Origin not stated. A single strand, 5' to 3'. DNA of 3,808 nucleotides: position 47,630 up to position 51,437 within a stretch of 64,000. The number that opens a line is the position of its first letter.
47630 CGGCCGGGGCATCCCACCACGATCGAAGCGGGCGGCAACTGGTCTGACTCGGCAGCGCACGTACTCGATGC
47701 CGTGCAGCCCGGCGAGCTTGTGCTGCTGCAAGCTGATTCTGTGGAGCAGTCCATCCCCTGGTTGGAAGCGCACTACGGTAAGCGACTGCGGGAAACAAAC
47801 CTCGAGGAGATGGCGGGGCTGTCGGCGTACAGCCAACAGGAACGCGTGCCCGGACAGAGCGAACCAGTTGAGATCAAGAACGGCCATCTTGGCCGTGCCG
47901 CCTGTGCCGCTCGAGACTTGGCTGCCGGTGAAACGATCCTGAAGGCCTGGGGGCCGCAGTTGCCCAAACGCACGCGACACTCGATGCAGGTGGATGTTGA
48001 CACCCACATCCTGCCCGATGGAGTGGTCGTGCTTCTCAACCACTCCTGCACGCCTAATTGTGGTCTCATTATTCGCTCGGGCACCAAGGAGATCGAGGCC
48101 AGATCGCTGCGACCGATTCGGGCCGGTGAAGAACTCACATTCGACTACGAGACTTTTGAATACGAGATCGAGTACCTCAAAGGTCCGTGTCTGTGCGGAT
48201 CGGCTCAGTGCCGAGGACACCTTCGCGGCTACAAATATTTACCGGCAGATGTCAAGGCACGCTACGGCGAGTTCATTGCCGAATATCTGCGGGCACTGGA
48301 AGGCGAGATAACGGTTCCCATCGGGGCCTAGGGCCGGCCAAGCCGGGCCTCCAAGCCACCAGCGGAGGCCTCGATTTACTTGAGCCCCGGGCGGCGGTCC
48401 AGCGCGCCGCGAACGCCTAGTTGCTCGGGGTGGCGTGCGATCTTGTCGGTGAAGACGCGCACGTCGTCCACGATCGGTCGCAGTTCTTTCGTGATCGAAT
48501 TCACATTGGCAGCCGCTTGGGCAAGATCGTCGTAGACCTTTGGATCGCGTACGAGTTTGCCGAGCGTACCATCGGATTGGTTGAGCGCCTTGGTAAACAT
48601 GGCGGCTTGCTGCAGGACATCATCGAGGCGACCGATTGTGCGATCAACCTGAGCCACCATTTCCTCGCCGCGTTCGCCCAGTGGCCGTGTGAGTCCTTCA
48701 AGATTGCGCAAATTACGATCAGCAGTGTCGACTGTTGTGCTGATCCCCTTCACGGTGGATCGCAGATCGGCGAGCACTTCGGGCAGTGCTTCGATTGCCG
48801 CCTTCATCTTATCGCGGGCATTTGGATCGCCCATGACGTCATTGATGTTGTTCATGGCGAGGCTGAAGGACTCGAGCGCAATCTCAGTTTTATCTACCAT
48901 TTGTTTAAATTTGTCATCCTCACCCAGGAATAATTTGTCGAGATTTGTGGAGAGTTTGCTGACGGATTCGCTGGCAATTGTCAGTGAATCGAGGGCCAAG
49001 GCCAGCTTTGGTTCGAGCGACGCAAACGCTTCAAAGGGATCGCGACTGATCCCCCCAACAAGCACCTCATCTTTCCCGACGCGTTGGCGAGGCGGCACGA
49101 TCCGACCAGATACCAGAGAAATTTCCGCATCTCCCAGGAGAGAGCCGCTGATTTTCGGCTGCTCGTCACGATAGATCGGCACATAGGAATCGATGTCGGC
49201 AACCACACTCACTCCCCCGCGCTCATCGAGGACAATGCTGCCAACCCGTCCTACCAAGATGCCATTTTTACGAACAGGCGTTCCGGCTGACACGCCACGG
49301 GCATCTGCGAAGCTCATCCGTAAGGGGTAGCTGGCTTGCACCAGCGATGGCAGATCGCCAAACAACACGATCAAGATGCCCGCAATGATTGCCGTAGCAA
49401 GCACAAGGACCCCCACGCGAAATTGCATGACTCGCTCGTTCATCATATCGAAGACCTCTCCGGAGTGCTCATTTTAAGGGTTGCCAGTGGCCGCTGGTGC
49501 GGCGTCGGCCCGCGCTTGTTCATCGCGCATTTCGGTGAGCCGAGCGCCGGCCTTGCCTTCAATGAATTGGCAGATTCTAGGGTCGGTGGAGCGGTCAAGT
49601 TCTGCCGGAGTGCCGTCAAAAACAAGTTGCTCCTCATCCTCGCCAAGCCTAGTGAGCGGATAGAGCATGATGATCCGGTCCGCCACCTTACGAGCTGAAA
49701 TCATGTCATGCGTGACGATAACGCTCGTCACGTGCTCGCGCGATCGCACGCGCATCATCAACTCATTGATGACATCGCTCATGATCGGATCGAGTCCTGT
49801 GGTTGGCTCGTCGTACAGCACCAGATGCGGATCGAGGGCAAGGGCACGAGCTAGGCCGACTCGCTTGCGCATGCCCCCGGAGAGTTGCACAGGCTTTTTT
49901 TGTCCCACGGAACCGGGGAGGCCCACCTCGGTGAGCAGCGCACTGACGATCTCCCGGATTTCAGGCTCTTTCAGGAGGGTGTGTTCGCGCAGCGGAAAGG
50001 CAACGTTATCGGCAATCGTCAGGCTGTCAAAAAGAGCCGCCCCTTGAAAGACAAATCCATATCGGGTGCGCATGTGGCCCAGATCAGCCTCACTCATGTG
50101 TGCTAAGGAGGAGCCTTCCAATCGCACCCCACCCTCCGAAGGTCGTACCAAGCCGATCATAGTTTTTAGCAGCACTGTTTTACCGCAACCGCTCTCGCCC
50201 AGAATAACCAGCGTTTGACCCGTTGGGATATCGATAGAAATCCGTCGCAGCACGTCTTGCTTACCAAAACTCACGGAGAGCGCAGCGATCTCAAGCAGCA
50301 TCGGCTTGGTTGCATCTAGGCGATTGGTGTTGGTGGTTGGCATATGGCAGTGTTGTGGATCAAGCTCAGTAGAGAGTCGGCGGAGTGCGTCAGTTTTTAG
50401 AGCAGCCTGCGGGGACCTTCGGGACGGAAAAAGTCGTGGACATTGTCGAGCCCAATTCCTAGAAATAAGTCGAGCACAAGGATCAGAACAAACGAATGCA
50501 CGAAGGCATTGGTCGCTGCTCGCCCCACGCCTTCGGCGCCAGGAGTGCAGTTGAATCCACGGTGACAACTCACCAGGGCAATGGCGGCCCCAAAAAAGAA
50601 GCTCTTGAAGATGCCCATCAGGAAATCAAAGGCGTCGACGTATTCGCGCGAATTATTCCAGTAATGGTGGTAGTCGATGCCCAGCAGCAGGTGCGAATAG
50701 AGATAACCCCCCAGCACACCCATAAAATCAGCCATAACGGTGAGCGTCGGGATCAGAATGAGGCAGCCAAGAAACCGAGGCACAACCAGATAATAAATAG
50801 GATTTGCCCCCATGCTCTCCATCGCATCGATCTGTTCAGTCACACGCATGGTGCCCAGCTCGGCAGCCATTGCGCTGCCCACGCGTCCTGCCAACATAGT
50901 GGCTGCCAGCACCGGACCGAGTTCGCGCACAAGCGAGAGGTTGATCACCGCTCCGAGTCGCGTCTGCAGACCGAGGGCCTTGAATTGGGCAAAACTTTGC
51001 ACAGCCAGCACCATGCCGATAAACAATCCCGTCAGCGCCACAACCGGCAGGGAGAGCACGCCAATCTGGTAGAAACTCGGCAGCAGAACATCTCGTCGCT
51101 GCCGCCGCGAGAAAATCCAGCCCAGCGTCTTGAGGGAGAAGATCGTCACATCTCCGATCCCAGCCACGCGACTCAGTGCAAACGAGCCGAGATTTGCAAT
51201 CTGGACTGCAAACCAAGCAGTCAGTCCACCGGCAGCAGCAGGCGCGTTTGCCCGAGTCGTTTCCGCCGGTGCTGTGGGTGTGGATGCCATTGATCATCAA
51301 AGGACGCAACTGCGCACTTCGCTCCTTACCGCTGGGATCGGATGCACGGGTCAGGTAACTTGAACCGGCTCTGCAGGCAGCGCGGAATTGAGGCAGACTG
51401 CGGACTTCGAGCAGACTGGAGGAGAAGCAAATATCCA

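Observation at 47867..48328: Cyanophycin synthetase carries an in-frame C-terminal SET-domain methyltransferase module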

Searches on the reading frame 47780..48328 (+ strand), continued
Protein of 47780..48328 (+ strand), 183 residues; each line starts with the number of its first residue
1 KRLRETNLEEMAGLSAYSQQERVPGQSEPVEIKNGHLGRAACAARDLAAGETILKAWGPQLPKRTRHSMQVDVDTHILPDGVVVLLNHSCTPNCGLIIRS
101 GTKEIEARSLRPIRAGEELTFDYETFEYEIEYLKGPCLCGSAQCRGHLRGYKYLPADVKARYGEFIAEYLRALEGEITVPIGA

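Call 55: search_protein_families(library=pfam, proteins=[P0298, P0304, P0334, P0351, P0346, P0315, P0364, P0363, P0382, P0282], max_evalue=0.0001)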
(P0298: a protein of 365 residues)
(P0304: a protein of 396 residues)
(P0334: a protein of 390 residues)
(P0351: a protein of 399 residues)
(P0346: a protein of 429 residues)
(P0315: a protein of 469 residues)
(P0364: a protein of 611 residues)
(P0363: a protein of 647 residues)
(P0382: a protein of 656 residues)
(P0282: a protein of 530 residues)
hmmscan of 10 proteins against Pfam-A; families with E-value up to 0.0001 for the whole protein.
P0298 (365 aa): 2 families
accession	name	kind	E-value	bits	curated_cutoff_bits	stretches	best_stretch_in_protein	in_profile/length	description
PF00856.33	SET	-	2.5e-12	47.6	22.4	1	219-303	1-104/105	SET domain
PF00106.31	adh_short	-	3.1e-08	33.8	26.6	1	4-85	2-83/195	short chain dehydrogenase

P0304 (396 aa): 1 family
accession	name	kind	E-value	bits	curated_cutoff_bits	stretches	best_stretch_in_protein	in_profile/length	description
PF00856.33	SET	-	1.2e-10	42.2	22.4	1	243-327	1-104/105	SET domain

P0334 (390 aa): 1 family
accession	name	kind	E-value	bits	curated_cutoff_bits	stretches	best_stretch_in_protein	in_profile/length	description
PF00856.33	SET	-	9.3e-13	48.9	22.4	1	227-311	1-104/105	SET domain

P0351 (399 aa): 1 family
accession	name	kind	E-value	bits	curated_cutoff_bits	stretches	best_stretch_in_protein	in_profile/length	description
PF00856.33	SET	-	1.7e-11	44.9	22.4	1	258-342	1-104/105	SET domain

P0346 (429 aa): 1 family
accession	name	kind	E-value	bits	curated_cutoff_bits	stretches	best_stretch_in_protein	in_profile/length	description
PF00856.33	SET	-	9.6e-11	42.5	22.4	1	289-373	1-104/105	SET domain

P0315 (469 aa): 2 families
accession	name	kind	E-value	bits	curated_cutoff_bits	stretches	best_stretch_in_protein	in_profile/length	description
PF00856.33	SET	-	2.1e-12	47.8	22.4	1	340-421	1-104/105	SET domain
PF02073.20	Peptidase_M29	-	1.1e-06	28.2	27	1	137-284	203-348/406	Thermophilic metalloprotease (M29)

P0364 (611 aa): 1 family
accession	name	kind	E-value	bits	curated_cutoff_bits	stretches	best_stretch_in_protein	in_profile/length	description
PF00856.33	SET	-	8.3e-08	33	22.4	1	509-548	62-104/105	SET domain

P0363 (647 aa): 2 families
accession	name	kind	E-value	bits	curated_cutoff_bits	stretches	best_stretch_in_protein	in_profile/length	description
PF00856.33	SET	-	6.7e-22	78.3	22.4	2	336-435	1-104/105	SET domain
PF07478.18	Dala_Dala_lig_C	-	1.3e-18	67.7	24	1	127-283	22-177/204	D-ala D-ala ligase C-terminus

P0382 (656 aa): 2 families
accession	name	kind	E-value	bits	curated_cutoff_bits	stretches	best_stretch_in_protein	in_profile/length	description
PF00856.33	SET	-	1.2e-20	74.3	22.4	2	343-442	1-104/105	SET domain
PF07478.18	Dala_Dala_lig_C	-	3.5e-18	66.3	24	1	136-289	31-176/204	D-ala D-ala ligase C-terminus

P0282 (530 aa): 1 family
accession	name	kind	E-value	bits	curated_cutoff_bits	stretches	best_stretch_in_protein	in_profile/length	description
PF00856.33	SET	-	3e-27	95.5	22.4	2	373-460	1-104/105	SET domain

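Call 56: find_encoding_contigs(protein=P0295, flank=8000, max_places=3)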
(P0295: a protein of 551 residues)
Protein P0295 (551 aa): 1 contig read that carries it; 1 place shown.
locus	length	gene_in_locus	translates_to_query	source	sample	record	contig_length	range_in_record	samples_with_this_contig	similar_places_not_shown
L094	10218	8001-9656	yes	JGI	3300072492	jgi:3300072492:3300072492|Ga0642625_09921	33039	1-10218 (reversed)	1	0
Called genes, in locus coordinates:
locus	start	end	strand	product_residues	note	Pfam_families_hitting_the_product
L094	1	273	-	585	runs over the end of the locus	PF04760:IF2_N, PF00009:GTP_EFTU, PF01926:MMR_HSR1, PF02421:FeoB_N (weak), PF22042:EF-G_D2, PF11987:IF-2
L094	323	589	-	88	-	PF21710:Spt6_S1 (weak), PF00575:S1, PF23459:S1_RRP5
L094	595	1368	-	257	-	PF00575:S1 (weak), PF23459:S1_RRP5 (faint), PF00575:S1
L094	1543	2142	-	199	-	-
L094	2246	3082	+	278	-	PF00480:ROK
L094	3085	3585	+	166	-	-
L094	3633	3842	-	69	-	-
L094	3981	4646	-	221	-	-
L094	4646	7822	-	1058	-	-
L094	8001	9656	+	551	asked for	PF00278:Orn_DAP_Arg_deC, PF02784:Orn_Arg_deC_N, PF00856:SET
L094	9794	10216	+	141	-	?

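Call 68: search_solved_structures(query=P0295, max_evalue=0.00001)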
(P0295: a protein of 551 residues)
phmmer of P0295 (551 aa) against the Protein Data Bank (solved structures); distinct sequences matched with E-value up to 0.00001: 62 (the best 60 are shown).
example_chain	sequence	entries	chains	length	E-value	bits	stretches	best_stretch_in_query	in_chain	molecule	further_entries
2plj_A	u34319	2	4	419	2.7e-52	181.3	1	42-389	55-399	lysine/ornithine decarboxylase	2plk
5gjm_A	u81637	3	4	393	2.2e-41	145.4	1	35-399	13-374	Lysine/ornithine decarboxylase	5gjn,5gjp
5gjo_A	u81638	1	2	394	5.2e-41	144.1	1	35-399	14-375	Lysine/ornithine decarboxylase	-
3n2b_A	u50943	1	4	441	1.3e-29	106.5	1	28-398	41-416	Diaminopimelate decarboxylase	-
3c5q_A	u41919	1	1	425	1.9e-29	105.9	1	38-391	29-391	Diaminopimelate decarboxylase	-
2qgh_A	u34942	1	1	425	2.1e-29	105.8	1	38-391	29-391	Diaminopimelate decarboxylase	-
2nva_A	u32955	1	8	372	4e-29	104.9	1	38-387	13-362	arginine decarboxylase, A207R protein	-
2nv9_A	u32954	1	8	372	4.1e-29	104.8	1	38-387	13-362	A207R protein, arginine decarboxylase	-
1szr_C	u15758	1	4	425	1.2e-28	103.3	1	41-315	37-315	Ornithine decarboxylase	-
1njj_A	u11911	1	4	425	1.4e-28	103.1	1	41-315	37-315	ornithine decarboxylase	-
1f3t_A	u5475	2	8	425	1.4e-28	103.1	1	41-315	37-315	ORNITHINE DECARBOXYLASE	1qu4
2tod_A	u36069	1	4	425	9.4e-28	100.4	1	41-315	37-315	PROTEIN (ORNITHINE DECARBOXYLASE)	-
4xg1_A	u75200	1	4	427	6.8e-27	97.5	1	42-395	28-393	Diaminopimelate decarboxylase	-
4zgy_A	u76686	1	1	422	4.6e-26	94.8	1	42-394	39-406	Ornithine decarboxylase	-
9b8m_A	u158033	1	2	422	4.6e-26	94.8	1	42-394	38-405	Ornithine decarboxylase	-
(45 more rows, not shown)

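Call 76: find_encoding_contigs(protein=P0039, flank=6000, max_places=1)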
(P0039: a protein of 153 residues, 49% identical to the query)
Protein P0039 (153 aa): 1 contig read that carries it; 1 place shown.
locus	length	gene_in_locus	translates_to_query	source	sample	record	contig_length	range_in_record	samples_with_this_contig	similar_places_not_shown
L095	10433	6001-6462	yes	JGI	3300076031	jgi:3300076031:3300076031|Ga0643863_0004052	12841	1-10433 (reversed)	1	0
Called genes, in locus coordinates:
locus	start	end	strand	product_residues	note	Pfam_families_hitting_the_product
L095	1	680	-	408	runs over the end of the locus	PF02129:Peptidase_S15 (faint), PF12146:Hydrolase_4, PF00561:Abhydrolase_1, PF02089:Palm_thioest (weak), PF12697:Abhydrolase_6, PF00326:Peptidase_S9 (faint)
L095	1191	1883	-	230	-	PF02371:Transposase_20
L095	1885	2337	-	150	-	PF01548:DEDD_Tnp_IS110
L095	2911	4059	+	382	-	PF13487:HD_5, PF01966:HD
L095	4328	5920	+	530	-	PF01266:DAO (weak), PF12831:FAD_oxidored (weak), PF13450:NAD_binding_8, PF01593:Amino_oxidase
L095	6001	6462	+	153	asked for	PF00856:SET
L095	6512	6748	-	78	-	PF13370:Fer4_13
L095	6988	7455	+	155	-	PF00903:Glyoxalase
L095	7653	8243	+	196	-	-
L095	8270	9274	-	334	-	PF02826:2-Hacid_dh_C (weak), PF03446:NAD_binding_2 (weak), PF03807:F420_oxidored (faint), PF07991:KARI_N, PF01450:KARI_C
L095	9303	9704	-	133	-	PF07681:DoxX (weak), PF13564:DoxX_2 (weak)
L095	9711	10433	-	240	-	?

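Call 77: find_encoding_contigs(protein=P0044, flank=6000, max_places=1)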
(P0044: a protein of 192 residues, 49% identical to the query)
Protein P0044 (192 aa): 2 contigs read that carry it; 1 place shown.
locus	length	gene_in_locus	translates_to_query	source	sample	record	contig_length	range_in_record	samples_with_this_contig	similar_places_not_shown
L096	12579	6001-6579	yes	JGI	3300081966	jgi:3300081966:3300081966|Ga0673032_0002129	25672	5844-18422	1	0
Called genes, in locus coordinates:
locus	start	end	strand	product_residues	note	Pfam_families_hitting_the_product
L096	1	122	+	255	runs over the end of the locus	-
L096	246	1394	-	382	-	PF13439:Glyco_transf_4, PF13579:Glyco_trans_4_4, PF00534:Glycos_transf_1, PF13692:Glyco_trans_1_4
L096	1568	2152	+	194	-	-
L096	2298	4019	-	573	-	-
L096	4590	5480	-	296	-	PF00793:DAHP_synth_1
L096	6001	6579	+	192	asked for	PF00856:SET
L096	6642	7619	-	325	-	PF01551:Peptidase_M23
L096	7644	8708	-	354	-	PF00781:DAGK_cat, PF19279:YegS_C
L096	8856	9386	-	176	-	-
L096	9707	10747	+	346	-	PF00180:Iso_dh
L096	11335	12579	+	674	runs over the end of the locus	PF13520:AA_permease_2, PF00582:Usp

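Call 78: find_encoding_contigs(protein=P0057, flank=6000, max_places=1)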
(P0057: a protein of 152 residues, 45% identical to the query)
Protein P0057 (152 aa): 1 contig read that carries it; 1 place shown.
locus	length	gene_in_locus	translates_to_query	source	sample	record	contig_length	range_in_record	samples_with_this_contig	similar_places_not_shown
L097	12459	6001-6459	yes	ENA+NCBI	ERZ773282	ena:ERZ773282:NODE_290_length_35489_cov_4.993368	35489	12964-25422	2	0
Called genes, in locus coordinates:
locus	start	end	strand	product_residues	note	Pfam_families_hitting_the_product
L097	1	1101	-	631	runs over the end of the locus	PF13520:AA_permease_2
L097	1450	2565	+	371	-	PF07786:HGSNAT_cat (weak)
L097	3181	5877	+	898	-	PF18921:Cyanophycin_syn, PF02786:CPSase_L_D2 (weak), PF08443:RimK, PF13549:ATP-grasp_5, PF08245:Mur_ligase_M, PF02875:Mur_ligase_C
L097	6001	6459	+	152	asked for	PF00856:SET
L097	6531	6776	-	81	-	PF13459:Fer4_15 (weak), PF13370:Fer4_13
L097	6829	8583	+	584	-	-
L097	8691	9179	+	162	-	PF00903:Glyoxalase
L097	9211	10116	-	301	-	PF06790:UPF0259 (weak)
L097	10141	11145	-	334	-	PF02826:2-Hacid_dh_C (faint), PF07991:KARI_N, PF01450:KARI_C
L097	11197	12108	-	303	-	PF05050:Methyltransf_21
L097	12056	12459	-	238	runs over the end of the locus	PF01842:ACT, PF22629:ACT_AHAS_ss, PF13710:ACT_5, PF10369:ALS_ss_C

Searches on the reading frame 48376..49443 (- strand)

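Call 18: search_protein_families(library=ncbifam, proteins=[window:48376-49443:-], max_evalue=0.00001)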
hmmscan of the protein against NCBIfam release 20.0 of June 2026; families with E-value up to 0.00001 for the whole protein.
window:48376-49443:- (355 aa): 2 families
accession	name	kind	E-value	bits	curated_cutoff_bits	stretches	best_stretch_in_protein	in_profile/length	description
TIGR00996.1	Mtu_fam_mce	paralog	3.6e-16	59.2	140.5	1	10-235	2-226/291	MCE family protein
TIGR04430.1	OM_asym_MlaD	equivalog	1.7e-11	44.2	135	1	3-113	2-115/146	outer membrane lipid asymmetry maintenance protein MlaD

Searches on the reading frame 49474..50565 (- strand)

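Call 58: search_protein_families(library=pfam, proteins=[window:49474-50565:-], max_evalue=0.00001)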
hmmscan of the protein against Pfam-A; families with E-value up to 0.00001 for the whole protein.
window:49474-50565:- (363 aa): 1 family
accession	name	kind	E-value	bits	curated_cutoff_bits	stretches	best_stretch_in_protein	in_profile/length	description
PF00005.33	ABC_tran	-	1.1e-30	107.4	25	1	106-256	1-137/137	ABC transporter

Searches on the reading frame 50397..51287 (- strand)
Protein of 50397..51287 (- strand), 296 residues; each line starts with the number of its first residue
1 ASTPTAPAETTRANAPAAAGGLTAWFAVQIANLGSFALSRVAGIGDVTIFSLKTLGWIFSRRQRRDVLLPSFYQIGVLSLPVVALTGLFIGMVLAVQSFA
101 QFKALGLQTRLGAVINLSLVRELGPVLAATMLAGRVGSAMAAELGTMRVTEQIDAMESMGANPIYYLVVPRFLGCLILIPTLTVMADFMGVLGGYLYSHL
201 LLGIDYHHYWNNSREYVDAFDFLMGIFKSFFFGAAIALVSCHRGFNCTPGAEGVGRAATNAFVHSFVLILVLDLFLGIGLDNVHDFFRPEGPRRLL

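Call 58: search_protein_families(library=pfam, proteins=[window:50397-51287:-], max_evalue=0.00001)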
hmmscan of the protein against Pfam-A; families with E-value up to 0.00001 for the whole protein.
window:50397-51287:- (296 aa): 1 family
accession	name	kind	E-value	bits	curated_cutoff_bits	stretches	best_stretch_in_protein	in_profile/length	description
PF02405.21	MlaE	-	2.2e-82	276.2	22.5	1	71-276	4-209/212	Permease MlaE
